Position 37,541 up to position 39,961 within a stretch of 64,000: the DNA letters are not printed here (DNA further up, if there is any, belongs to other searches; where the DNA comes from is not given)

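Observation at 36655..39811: Coupled gene pair: P-loop-less RecA/KaiC-fold protein with coiled-coil tail plus a proofreading-motif-deficient family B DNA polymerase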

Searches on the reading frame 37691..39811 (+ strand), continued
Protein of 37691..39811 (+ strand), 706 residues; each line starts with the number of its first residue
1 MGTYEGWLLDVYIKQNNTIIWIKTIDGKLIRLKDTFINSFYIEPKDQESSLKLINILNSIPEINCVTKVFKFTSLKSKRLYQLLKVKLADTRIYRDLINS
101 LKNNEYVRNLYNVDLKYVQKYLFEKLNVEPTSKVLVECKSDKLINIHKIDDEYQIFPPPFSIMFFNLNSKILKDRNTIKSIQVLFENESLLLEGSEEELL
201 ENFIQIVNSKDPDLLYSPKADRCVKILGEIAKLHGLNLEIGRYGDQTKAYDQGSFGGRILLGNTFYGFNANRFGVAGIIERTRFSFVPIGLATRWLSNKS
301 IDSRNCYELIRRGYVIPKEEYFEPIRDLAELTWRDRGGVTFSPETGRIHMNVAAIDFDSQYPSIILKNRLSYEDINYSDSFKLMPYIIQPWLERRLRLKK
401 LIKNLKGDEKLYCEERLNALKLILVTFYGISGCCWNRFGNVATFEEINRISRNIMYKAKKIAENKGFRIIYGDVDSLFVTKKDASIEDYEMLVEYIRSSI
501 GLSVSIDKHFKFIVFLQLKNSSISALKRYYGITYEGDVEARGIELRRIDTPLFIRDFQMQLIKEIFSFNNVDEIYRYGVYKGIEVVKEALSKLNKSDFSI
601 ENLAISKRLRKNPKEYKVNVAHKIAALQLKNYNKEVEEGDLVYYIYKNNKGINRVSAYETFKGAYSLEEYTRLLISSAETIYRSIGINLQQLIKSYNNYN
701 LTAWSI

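Call 50: search_protein_families(library=pfam, proteins=[L057:4000-4941:+, L015:3923-4942:+], max_evalue=0.001)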
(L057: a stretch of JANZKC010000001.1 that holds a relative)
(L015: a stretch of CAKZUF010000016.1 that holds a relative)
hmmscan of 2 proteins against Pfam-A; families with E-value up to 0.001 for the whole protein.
L057:4000-4941:+ (314 aa): 5 families
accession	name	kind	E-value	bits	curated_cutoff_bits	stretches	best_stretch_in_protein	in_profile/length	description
PF08423.17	Rad51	-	2.1e-92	309.3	22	1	75-313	2-244/244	Rad51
PF00154.27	RecA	-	1.9e-12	47.7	27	1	74-282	26-222/262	recA bacterial DNA recombination protein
PF14520.12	HHH_5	-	1.5e-08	35.5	27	1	8-59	6-57/57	Helix-hairpin-helix domain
PF06745.19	ATPase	-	2.3e-08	34.1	26.6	1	82-310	2-224/231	KaiC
PF13481.12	AAA_25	-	4.6e-07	30.1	27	1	82-247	16-189/195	AAA domain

L015:3923-4942:+ (340 aa): 6 families
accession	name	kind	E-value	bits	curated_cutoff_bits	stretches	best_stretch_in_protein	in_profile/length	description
PF08423.17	Rad51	-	7.3e-86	287.8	22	1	96-336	1-244/244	Rad51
PF14520.12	HHH_5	-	2.9e-09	37.7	27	1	23-74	4-56/57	Helix-hairpin-helix domain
PF06745.19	ATPase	-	1.8e-08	34.5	26.6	1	103-269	1-163/231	KaiC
PF00154.27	RecA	-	5.1e-08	33.1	27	1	95-303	25-221/262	recA bacterial DNA recombination protein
PF13481.12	AAA_25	-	1.5e-07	31.7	27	1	108-269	20-189/195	AAA domain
PF13401.12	AAA_22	-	0.00062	20.5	27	0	120-223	4-91/130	AAA domain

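Call 60: search_protein_families(library=ncbifam, proteins=[L057:5995-8058:+], max_evalue=0.01)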
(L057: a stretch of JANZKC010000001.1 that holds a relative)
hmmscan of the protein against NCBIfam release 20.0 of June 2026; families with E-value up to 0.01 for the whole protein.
L057:5995-8058:+ (688 aa): 9 families
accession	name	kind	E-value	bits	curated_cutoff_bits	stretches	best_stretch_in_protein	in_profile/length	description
NF004416.0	PRK05761.1-2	equivalog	1.7e-82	277.9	516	1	7-683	4-650/665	type B DNA-directed DNA polymerase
NF004418.0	PRK05761.1-4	subfamily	1.6e-61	208.5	692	1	12-684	9-695/717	type B DNA-directed DNA polymerase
NF004417.0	PRK05761.1-3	equivalog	1.3e-43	149.2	780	1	325-685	486-847/858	DNA-directed DNA polymerase I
NF004419.0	PRK05761.1-5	equivalog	8.7e-41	139.8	1285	1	325-685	553-916/932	DNA-directed DNA polymerase I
TIGR00592.1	pol2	superfamily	1e-34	119.8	239.95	1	325-650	801-1139/1176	DNA polymerase (pol2)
NF004415.0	PRK05761.1-1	equivalog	8.3e-30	103.4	1289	1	325-685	495-860/883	DNA-directed DNA polymerase I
NF004421.0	PRK05762.1-2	equivalog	1.5e-29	102.8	570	1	323-682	410-780/795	DNA polymerase II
NF004422.0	PRK05762.1-4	equivalog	4.4e-17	61.7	1103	1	321-615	400-706/789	DNA polymerase II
NF004420.0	PRK05762.1-1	equivalog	1.8e-13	50.1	1435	1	322-625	397-710/783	DNA polymerase II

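Call 61: predict_structure(alignment_id=A3)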
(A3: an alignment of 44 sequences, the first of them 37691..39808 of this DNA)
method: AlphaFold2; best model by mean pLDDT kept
length: 706 residues; sequences in the alignment: 44
mean_pLDDT: 89.2   pTM: 0.85
mean pLDDT of the five models: 89.2, 88.7, 87.9, 86.9, 86.5
residues with pLDDT >= 90: 471; 70-90: 193; 50-70: 28; < 50: 14
segments of 3 or more residues with pLDDT < 50: 521-525, 698-706
pLDDT, mean of each block of 10 residues (from residue 1): 95 92 96 96 97 96 96 90 96 93 96 95 96 97 96 90 91 83 92 94 95 91 89 87 74 90 79 89 95 92 96 90 71 69 89 92 93 84 94 92 91 92 90 83 89 93 96 90 95 95 91 83 63 92 81 94 95 94 94 86 91 90 92 84 87 83 88 93 91 66 33
secondary structure, 60 per line:
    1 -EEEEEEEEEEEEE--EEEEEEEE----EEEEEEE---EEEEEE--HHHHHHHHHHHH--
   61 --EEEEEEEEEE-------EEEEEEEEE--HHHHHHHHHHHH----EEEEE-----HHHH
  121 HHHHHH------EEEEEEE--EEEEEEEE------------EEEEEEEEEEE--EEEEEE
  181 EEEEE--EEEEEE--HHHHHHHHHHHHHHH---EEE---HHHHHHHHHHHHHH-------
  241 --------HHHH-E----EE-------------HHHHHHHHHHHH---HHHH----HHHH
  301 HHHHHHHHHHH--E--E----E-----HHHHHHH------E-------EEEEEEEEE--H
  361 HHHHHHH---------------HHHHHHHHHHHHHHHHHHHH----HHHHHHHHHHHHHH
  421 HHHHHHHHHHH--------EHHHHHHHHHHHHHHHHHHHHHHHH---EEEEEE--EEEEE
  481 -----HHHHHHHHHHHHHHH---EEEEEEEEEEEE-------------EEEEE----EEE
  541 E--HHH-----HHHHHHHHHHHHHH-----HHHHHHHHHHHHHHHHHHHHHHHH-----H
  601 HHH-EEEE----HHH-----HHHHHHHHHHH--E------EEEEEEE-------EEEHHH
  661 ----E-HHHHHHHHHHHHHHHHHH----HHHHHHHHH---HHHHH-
elements in order (helices of 4 or more, strands of 3 or more residues): E2-14 E17-24 E29-35 E39-44 H47-58 E63-72 E80-88 H91-102 E107-111 H117-126 E133-139 E142-149 E162-172 E175-185 E188-193 H196-210 E214-216 H220-233 H249-252 H274-285 H289-292 H297-311 H328-334 E349-357 H360-367 H383-402 H407-431 H441-464 E468-473 E476-480 H486-500 E504-515 E529-533 E538-541 H552-565 H571-594 H600-603 E605-608 H621-631 E641-647 E655-657 H667-684 H689-697 H701-705

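Call 65: fold_search(model_id=the predicted structure, library=pdb)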
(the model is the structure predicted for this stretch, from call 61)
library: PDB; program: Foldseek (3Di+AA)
matches with E <= 10: 1140; with E <= 0.001: 277
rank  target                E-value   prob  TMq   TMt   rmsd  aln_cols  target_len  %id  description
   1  5mdn_A                7.6e-43  1.00  0.70  0.66   6.7       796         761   20  Structure of the family B DNA polymerase from the hyperthermophilic archaeon Pyrobaculum calidifontis (released 2016-12-14)
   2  4k8x_A                2.1e-40  1.00  0.71  0.67   6.1       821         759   18  Binary complex of 9N DNA polymerase in the replicative state (released 2013-06-26)
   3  6wya_A                3.8e-39  1.00  0.73  0.69   5.8       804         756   20  RTX (Reverse Transcription Xenopolymerase) in complex with a DNA duplex and dAMPNPP (released 2020-08-19)
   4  4flu_A                5.5e-39  1.00  0.60  0.56   8.2       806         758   19  Pyrococcus abyssi B family DNA polymerase bound to a dsDNA, in edition mode (released 2012-08-29)
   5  9oaw_A                5.8e-39  1.00  0.71  0.67   6.0       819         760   18  TNA polymerase, 10-92, binary complex (released 2025-12-10)
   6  4k8z_A                6.1e-39  1.00  0.73  0.68   5.5       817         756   19  KOD Polymerase in binary complex with dsDNA (released 2013-06-26)
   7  4fm2_A                6.1e-39  1.00  0.59  0.56   8.3       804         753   19  Pyrococcus abyssi B family DNA polymerase (triple mutant) bound to a dsDNA, in edition mode (released 2012-08-29)
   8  4flz_A                6.8e-39  1.00  0.58  0.55   8.4       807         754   19  Pyrococcus abyssi B family DNA polymerase bound to a dsDNA, in edition mode (released 2012-08-29)
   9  5h12                  7.2e-39  1.00  0.66  0.62   7.4       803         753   19  Crystal structure of Deep Vent DNA Polymerase (released 2017-01-25)
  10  5vu9_A                1.0e-38  1.00  0.72  0.68   5.8       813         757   19  TNA polymerase, translocated product (released 2017-12-06)
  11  7b0h_F                1.0e-38  1.00  0.68  0.63   7.5       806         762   19  TgoT_6G12 Ternary complex (released 2021-01-13)
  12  4fly_A                1.0e-38  1.00  0.59  0.56   8.2       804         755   19  Pyrococcus abyssi B family DNA polymerase bound to a dsDNA, in edition mode (released 2012-08-29)
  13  6is7_B                1.5e-38  1.00  0.72  0.68   5.8       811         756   18  Structure of 9N-I DNA polymerase incorporation with dA in the active site (released 2019-08-28)
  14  9oau_A                1.6e-38  1.00  0.70  0.66   6.2       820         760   19  TNA polymerase, 7-47, binary complex (released 2025-12-10)
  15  9oat_A                1.8e-38  1.00  0.72  0.67   5.9       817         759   18  TNA polymerase, 5-270, binary complex (released 2025-12-10)
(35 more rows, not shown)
